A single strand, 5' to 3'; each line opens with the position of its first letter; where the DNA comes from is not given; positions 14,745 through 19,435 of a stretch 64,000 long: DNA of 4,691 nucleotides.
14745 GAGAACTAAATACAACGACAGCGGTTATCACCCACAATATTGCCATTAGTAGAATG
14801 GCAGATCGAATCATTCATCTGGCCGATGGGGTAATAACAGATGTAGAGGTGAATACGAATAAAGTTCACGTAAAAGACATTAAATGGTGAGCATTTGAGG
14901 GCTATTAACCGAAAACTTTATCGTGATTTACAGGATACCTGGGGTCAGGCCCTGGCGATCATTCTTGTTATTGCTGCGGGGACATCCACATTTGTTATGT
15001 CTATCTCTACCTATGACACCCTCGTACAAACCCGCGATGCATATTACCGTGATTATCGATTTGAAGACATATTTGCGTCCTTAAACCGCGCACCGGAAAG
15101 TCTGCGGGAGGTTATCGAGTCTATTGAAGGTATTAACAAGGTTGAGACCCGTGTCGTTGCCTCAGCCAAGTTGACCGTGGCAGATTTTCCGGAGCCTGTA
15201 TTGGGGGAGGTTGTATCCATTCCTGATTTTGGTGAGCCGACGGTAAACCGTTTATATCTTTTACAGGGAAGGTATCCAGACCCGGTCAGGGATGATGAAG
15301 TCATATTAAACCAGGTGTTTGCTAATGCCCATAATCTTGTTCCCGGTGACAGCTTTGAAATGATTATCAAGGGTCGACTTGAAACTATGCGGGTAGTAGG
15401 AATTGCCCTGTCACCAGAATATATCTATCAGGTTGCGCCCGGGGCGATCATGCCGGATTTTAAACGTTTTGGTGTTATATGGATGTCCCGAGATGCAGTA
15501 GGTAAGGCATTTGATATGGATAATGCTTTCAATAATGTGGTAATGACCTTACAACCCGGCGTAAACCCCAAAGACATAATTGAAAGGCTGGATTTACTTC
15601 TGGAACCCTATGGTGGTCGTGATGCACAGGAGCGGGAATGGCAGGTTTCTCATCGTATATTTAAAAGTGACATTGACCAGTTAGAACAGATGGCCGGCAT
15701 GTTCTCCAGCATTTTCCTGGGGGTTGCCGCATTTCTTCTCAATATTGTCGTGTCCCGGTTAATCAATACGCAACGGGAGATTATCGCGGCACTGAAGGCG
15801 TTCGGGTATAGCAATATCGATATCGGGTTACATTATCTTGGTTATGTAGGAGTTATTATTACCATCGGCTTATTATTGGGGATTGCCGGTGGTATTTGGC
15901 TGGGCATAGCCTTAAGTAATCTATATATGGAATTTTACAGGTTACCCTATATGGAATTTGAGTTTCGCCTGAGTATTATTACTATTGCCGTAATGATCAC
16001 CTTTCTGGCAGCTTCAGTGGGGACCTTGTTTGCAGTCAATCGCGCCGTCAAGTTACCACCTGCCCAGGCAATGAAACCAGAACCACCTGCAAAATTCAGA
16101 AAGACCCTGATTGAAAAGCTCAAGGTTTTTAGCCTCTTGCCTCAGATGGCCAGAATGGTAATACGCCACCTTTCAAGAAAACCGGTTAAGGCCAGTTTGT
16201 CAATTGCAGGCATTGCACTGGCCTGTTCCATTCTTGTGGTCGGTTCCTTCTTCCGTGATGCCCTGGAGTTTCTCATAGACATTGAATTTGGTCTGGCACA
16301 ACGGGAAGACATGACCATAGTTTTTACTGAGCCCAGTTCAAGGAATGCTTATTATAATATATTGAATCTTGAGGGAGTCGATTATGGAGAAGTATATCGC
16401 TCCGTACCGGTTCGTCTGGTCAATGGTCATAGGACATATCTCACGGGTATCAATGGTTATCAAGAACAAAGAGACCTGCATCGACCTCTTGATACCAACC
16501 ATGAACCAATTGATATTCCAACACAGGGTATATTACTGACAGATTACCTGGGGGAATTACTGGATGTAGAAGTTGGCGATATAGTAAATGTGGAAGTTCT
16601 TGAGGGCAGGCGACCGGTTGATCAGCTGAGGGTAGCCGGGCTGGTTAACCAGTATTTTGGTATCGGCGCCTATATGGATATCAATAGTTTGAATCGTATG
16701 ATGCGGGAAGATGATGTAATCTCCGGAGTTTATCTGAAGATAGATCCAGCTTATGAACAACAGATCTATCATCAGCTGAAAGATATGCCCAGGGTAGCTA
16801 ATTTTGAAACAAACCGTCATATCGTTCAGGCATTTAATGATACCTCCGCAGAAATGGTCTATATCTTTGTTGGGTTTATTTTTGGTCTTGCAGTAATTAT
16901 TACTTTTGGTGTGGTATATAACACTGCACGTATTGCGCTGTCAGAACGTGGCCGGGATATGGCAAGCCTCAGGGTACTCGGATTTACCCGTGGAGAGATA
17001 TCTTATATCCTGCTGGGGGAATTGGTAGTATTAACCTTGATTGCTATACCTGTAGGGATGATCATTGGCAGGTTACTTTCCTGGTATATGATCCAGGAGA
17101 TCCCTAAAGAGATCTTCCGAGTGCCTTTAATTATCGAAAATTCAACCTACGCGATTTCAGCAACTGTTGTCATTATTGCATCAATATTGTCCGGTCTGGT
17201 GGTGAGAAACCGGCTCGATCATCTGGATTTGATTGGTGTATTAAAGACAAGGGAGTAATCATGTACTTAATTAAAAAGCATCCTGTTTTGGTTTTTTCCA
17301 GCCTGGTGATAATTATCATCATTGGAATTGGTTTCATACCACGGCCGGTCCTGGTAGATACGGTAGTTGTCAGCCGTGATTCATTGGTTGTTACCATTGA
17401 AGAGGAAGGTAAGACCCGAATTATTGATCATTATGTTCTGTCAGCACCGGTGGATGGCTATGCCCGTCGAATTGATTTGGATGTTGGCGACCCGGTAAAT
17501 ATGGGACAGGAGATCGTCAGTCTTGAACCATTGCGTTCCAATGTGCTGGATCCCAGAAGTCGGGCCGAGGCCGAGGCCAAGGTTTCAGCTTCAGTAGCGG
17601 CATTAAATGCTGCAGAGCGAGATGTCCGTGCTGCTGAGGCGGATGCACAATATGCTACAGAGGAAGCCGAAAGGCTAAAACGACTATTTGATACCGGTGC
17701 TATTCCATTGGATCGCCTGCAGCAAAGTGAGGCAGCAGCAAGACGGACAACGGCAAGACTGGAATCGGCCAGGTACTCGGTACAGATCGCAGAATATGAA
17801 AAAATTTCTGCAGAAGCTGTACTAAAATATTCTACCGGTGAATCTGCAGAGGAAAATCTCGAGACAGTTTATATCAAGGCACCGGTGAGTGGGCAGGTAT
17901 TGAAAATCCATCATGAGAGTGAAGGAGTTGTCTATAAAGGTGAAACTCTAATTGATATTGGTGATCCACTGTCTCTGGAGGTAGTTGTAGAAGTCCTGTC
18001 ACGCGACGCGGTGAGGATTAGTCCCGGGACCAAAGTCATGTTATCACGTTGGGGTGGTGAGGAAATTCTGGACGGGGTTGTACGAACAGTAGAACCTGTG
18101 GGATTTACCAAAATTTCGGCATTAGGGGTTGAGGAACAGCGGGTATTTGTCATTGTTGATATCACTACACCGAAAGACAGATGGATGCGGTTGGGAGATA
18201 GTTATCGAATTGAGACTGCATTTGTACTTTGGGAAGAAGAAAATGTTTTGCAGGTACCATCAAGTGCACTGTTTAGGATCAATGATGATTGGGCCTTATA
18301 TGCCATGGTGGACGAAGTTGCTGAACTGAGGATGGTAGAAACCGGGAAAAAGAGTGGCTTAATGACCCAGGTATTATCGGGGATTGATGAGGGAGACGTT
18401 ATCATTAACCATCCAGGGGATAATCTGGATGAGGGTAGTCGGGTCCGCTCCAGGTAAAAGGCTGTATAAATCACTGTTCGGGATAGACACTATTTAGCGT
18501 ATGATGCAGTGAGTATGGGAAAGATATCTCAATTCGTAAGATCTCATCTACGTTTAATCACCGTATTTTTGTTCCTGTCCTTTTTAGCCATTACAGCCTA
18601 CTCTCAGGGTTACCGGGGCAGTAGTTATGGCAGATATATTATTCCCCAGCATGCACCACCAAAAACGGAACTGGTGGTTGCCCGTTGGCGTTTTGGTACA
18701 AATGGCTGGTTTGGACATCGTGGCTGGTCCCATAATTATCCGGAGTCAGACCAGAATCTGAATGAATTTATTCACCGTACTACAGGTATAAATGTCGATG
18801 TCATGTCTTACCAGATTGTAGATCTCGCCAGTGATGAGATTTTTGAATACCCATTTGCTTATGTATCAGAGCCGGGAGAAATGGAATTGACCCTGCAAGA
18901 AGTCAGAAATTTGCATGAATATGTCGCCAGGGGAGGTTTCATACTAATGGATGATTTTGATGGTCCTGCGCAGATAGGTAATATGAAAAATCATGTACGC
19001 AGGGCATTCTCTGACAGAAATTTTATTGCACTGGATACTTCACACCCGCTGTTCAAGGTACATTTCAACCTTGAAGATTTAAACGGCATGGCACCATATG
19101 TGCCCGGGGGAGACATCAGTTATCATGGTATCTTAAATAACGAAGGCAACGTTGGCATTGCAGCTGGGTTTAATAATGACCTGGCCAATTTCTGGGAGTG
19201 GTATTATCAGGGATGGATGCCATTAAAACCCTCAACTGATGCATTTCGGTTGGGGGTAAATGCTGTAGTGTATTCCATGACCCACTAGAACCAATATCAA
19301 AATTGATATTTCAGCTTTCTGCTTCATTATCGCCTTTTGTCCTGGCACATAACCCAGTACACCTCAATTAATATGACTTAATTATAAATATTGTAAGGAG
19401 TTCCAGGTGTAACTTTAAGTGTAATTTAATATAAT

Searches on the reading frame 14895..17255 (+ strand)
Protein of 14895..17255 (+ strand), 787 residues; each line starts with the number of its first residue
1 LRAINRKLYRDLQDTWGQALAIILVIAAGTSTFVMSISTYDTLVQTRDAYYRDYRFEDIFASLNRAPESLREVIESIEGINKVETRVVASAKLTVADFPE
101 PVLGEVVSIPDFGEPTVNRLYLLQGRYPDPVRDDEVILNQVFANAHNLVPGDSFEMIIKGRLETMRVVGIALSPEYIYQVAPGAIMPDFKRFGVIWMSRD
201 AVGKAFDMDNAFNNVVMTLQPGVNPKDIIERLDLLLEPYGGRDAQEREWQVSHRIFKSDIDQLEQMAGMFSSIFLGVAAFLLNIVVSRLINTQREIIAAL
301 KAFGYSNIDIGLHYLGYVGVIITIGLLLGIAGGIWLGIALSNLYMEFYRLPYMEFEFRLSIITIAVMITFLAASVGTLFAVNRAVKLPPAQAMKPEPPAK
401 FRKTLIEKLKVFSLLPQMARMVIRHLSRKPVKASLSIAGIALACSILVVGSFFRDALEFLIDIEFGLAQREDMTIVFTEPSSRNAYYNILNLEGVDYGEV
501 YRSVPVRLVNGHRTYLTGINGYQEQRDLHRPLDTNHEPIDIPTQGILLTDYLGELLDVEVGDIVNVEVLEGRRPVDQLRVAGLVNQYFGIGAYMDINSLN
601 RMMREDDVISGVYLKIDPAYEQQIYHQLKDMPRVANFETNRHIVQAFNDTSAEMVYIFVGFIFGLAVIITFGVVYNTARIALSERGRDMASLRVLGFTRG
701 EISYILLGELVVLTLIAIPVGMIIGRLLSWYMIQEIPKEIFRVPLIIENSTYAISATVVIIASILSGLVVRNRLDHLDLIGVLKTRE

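Call 13: search_protein_families(library=pfam, proteins=[window:14895-17255:+], max_evalue=0.001)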
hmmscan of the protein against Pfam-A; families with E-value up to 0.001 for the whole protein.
window:14895-17255:+ (787 aa): 1 family
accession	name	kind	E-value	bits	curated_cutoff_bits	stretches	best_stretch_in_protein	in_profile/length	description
PF02687.27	FtsX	-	4.1e-24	85.4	25.5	2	661-774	2-115/120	FtsX-like permease C-terminal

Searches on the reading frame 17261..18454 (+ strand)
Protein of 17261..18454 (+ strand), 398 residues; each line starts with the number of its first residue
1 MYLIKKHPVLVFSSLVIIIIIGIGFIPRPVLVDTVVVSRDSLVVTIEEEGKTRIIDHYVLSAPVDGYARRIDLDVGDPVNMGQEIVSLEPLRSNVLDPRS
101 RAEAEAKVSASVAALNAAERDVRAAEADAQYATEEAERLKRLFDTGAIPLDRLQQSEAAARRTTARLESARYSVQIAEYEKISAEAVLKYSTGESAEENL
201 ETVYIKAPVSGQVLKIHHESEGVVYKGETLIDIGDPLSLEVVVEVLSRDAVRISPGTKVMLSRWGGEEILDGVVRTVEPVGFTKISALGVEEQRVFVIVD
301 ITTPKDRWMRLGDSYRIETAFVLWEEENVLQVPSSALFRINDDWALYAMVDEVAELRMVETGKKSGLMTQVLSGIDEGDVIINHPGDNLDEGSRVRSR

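Call 13: search_protein_families(library=pfam, proteins=[window:17261-18454:+], max_evalue=0.001)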
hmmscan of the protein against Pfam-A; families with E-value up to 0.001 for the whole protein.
window:17261-18454:+ (398 aa): 3 families
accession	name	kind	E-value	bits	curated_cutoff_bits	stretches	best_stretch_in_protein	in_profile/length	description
PF13437.12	HlyD_3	-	1.8e-13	51.6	22.2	1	205-304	2-96/106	HlyD family secretion protein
PF16576.10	HlyD_D23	-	6.5e-07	29.3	30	1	195-279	101-186/214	Barrel-sandwich domain of CusB or HlyD membrane-fusion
PF00364.28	Biotin_lipoyl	-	9.4e-05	22.6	22.1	0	204-233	44-73/73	Biotin-requiring enzyme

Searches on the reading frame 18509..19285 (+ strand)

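Call 13: search_protein_families(library=pfam, proteins=[window:18509-19285:+], max_evalue=0.001)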
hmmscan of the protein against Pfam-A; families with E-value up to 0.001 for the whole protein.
window:18509-19285:+ (259 aa): 1 family
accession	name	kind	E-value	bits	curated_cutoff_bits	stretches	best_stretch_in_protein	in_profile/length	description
PF13709.12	DUF4159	-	7.6e-36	124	25.9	1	70-257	9-202/202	Domain of unknown function (DUF4159)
